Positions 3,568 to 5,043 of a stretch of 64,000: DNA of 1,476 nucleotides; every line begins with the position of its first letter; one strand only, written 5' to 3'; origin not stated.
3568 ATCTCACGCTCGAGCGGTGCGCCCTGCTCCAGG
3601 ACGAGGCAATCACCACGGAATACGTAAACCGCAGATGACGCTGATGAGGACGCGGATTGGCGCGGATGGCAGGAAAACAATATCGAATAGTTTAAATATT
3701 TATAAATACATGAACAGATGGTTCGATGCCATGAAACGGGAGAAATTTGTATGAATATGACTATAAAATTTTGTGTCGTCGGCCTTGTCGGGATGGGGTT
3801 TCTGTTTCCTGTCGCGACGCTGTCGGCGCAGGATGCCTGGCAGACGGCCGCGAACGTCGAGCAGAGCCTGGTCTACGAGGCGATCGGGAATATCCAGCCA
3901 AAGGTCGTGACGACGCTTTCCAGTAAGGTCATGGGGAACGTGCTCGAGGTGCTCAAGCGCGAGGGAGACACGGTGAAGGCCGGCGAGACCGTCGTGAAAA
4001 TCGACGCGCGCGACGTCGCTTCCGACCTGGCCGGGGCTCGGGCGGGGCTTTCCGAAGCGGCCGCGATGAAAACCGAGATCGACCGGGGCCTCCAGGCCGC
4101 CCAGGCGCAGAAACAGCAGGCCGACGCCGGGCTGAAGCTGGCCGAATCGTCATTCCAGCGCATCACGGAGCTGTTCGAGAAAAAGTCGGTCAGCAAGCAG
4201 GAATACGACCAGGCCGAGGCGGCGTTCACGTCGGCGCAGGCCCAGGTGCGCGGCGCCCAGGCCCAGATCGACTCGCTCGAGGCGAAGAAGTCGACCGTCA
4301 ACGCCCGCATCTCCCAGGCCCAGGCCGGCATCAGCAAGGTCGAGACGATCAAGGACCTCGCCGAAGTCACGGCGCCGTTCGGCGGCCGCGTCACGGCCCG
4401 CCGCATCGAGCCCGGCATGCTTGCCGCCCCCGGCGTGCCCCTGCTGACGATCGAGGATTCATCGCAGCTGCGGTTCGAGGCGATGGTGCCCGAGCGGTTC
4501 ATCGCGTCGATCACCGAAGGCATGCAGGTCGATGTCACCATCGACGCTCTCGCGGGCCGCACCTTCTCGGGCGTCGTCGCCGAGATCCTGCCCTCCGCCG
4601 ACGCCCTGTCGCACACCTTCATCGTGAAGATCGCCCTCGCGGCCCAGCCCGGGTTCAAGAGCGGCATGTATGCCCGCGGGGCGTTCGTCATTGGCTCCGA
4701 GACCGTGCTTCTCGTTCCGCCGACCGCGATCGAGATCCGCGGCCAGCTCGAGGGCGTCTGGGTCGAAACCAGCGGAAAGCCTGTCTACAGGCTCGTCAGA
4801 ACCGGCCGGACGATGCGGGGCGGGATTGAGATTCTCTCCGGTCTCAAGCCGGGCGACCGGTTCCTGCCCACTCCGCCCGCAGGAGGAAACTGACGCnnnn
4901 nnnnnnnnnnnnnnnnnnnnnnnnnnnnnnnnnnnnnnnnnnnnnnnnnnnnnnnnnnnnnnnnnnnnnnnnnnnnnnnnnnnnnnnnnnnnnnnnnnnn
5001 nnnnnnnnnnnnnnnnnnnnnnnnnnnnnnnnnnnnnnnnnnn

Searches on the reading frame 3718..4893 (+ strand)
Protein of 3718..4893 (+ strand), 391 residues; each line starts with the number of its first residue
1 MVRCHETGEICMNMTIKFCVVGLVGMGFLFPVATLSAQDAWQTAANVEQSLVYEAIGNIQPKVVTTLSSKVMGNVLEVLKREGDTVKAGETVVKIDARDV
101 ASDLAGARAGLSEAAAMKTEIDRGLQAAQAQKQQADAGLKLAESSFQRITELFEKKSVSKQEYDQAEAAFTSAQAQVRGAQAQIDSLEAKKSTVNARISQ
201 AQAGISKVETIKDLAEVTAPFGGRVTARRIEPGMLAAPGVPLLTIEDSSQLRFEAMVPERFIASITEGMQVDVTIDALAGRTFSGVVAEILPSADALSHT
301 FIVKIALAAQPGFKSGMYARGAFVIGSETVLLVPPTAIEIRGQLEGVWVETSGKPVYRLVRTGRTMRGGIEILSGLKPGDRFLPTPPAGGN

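Call 15: search_protein_families(library=pfam, proteins=[window:3718-4893:+], max_evalue=0.01)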
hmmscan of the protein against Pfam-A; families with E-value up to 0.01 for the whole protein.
window:3718-4893:+ (391 aa): 5 families
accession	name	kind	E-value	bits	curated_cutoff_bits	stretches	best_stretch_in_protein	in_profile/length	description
PF16576.10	HlyD_D23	-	6.9e-24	84.8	30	1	64-319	19-214/214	Barrel-sandwich domain of CusB or HlyD membrane-fusion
PF13437.12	HlyD_3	-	9.2e-17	62.2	22.2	1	217-310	2-96/106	HlyD family secretion protein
PF00364.28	Biotin_lipoyl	-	1e-05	25.7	22.1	1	62-95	40-73/73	Biotin-requiring enzyme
PF02321.23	OEP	-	0.00075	19.8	22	1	125-189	116-180/187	Outer membrane efflux protein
PF13533.13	Biotin_lipoyl_2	-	0.0055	17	29.8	0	66-90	2-26/32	Biotin-lipoyl like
